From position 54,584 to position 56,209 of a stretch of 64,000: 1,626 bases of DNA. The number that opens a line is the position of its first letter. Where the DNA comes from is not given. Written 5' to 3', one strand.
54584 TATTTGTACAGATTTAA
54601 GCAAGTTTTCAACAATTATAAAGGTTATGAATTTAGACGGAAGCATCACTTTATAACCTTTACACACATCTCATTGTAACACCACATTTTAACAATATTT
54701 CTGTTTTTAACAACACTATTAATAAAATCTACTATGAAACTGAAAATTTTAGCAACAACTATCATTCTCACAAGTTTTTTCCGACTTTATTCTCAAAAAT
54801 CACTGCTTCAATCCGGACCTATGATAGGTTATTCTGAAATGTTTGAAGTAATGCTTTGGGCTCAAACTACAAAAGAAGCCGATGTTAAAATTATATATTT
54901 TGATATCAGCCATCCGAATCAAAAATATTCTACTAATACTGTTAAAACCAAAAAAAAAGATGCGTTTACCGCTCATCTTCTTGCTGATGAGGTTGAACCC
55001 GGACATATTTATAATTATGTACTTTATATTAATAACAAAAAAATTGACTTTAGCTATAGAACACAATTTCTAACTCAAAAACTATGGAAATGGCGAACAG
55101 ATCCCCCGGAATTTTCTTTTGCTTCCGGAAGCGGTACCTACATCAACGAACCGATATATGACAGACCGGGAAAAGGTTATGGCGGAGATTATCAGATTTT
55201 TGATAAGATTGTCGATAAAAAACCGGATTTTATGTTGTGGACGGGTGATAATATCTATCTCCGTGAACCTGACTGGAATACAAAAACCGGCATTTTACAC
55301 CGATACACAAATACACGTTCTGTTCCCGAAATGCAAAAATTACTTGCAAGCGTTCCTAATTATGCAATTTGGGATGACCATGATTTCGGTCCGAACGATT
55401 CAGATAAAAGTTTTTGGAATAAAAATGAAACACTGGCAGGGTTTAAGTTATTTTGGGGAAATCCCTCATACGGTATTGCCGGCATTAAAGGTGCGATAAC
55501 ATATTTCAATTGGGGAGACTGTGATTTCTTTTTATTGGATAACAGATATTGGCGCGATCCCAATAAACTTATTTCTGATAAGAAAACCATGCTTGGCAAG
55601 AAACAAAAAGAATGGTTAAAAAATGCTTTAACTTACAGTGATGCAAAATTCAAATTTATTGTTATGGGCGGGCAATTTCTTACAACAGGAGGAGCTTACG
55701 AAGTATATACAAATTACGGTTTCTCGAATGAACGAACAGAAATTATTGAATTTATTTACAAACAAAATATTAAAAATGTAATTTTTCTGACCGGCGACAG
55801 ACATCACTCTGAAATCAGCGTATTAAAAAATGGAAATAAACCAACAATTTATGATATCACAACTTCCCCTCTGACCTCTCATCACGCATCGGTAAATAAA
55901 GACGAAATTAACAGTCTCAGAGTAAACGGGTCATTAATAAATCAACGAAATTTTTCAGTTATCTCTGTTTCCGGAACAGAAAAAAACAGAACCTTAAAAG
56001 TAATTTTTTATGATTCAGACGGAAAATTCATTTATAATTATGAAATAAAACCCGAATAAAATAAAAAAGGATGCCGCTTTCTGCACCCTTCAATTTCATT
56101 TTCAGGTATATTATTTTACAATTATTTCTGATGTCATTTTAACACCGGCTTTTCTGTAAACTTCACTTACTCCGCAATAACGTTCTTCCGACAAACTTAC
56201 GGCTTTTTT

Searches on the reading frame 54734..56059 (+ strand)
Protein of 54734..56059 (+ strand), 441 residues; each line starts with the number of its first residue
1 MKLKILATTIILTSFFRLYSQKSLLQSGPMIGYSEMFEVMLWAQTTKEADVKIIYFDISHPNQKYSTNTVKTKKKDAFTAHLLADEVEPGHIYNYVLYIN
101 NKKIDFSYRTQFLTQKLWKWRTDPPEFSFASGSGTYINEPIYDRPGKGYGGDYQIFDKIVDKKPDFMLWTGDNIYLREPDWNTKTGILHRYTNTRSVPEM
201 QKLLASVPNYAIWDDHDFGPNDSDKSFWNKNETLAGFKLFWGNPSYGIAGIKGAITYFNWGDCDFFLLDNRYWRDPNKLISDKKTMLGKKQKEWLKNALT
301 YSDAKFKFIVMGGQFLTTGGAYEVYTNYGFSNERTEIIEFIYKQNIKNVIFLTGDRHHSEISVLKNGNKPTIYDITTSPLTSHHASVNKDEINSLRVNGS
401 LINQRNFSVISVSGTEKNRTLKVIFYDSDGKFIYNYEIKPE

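Call 43: search_protein_families(library=pfam, proteins=[window:54734-56059:+], max_evalue=0.00001)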
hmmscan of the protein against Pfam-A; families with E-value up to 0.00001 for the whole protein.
window:54734-56059:+ (441 aa): 1 family
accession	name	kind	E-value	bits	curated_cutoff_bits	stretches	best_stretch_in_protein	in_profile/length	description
PF09423.15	PhoD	-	1.3e-28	100.6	27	1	257-393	147-304/343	PhoD-like phosphatase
